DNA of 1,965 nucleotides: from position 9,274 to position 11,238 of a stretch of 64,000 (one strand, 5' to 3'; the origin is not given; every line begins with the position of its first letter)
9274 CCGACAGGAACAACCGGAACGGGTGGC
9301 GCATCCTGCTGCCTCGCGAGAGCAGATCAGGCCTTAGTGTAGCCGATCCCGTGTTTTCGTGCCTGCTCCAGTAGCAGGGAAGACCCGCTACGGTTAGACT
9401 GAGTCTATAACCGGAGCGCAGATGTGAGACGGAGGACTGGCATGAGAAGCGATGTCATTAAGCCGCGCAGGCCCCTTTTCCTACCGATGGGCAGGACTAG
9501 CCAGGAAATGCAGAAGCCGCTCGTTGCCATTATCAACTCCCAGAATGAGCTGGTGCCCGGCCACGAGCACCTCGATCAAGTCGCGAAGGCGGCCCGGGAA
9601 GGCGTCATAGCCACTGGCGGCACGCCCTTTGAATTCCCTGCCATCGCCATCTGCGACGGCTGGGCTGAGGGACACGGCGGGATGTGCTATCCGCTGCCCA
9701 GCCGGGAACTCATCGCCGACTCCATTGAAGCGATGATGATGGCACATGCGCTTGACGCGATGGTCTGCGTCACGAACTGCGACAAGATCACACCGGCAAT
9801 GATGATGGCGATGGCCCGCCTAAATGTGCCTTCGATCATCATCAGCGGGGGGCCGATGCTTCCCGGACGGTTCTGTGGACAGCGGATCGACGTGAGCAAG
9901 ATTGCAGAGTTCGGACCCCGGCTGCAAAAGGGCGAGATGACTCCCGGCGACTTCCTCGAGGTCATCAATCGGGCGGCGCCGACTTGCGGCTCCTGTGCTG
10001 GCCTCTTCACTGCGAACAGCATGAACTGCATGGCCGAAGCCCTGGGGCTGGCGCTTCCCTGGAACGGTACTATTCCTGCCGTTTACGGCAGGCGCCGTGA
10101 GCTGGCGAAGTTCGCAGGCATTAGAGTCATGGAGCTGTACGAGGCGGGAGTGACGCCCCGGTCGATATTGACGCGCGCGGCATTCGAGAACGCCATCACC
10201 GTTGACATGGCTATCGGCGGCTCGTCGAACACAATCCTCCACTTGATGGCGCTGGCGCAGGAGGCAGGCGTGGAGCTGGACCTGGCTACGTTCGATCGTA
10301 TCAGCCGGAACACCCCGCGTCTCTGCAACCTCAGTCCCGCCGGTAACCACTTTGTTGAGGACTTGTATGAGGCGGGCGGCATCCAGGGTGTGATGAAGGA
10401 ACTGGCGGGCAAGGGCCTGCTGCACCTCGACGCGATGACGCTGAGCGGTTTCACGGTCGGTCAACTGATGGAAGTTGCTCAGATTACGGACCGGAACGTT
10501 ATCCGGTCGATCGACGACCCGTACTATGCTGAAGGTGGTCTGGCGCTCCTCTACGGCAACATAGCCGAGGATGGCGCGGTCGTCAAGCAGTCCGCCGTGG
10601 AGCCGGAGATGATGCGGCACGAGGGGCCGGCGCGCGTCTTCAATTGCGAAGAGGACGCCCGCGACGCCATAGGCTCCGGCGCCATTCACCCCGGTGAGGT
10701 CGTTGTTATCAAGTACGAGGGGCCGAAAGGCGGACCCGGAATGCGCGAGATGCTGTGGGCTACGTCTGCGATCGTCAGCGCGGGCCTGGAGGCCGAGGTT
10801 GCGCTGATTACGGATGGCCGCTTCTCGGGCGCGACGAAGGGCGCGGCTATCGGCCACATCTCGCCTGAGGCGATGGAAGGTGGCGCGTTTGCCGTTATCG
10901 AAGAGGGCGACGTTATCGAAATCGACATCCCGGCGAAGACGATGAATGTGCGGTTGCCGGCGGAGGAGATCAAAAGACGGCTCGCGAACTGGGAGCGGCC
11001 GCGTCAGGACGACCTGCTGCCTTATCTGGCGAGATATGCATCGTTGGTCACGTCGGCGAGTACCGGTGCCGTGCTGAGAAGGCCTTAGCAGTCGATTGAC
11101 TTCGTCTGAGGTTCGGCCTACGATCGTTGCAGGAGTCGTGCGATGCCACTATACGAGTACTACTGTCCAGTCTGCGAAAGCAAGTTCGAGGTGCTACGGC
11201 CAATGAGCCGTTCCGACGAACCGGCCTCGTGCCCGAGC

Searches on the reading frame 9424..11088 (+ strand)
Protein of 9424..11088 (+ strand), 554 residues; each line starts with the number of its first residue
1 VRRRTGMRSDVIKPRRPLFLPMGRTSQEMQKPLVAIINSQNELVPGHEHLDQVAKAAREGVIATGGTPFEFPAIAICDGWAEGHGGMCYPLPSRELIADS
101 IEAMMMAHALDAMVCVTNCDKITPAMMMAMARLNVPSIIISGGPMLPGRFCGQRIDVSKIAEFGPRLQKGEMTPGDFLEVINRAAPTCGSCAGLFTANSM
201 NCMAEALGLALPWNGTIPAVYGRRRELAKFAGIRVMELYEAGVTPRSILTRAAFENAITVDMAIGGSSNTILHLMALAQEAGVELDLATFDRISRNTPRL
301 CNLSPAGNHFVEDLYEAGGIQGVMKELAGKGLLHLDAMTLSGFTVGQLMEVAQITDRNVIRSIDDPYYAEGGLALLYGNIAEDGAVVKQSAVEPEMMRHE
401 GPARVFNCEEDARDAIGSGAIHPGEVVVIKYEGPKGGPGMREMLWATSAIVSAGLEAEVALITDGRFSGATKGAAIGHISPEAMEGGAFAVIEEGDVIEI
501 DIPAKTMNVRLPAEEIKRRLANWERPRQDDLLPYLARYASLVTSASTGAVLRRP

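Call 49: search_protein_families(library=pfam, proteins=[window:9424-11088:+])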
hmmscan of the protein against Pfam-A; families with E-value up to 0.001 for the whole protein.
window:9424-11088:+ (554 aa): 2 families
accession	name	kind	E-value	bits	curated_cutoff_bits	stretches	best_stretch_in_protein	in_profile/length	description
PF00920.27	ILVD_EDD_N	-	1.3e-126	422.5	27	1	31-346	1-314/316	Dihydroxy-acid/6-phosphogluconate dehydratase N-terminal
PF24877.1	ILV_EDD_C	-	8.5e-76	254.1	27.7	1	358-549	1-191/191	Dihydroxy-acid/6-phosphogluconate dehydratase C-terminal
